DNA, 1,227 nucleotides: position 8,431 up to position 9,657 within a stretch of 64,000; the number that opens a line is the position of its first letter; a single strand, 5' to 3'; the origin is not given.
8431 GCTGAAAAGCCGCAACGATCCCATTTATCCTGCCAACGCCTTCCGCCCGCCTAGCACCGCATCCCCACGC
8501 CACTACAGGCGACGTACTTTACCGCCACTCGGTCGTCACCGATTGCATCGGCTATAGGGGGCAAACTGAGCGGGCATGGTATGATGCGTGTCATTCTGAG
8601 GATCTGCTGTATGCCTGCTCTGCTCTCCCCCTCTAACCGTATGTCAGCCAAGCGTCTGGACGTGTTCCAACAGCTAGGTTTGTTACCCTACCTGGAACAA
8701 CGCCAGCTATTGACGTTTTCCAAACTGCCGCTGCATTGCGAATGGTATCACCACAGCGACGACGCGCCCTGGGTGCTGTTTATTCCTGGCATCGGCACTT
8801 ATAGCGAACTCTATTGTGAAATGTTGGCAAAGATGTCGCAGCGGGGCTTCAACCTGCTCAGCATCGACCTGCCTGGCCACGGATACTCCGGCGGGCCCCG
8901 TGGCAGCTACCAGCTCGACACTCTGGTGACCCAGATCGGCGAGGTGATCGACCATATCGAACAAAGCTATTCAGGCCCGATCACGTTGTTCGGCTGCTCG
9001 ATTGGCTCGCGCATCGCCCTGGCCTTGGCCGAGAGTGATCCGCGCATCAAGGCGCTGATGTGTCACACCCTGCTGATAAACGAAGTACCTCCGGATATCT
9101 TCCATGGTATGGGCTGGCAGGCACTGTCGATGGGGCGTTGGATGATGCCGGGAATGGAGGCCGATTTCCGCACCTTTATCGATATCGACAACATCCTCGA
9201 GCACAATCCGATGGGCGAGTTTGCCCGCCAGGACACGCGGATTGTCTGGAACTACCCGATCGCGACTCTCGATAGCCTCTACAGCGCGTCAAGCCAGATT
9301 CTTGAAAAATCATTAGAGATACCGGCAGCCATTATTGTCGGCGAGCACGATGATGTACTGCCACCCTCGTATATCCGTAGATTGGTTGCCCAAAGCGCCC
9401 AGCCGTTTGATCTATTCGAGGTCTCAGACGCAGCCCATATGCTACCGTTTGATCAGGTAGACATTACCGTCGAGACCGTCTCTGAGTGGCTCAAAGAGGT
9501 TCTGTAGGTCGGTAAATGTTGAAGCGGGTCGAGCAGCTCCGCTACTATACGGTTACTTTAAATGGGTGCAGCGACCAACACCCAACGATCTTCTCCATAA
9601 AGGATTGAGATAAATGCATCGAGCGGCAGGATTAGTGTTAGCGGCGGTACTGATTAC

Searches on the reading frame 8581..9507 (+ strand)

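Call 77: search_protein_families(library=pfam, max_evalue=0.00001, proteins=[window:8581-9507:+])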
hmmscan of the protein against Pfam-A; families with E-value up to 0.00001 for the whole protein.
window:8581-9507:+ (308 aa): 3 families
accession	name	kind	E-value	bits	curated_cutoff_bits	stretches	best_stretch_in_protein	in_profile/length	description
PF12146.15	Hydrolase_4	-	4.1e-21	75.8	27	1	65-291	7-237/239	Serine aminopeptidase, S33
PF00561.26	Abhydrolase_1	-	1.4e-18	67.9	25.8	1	63-167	1-103/245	alpha/beta hydrolase fold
PF12697.13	Abhydrolase_6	-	5.6e-15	57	26.3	1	65-292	1-210/217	Alpha/beta hydrolase family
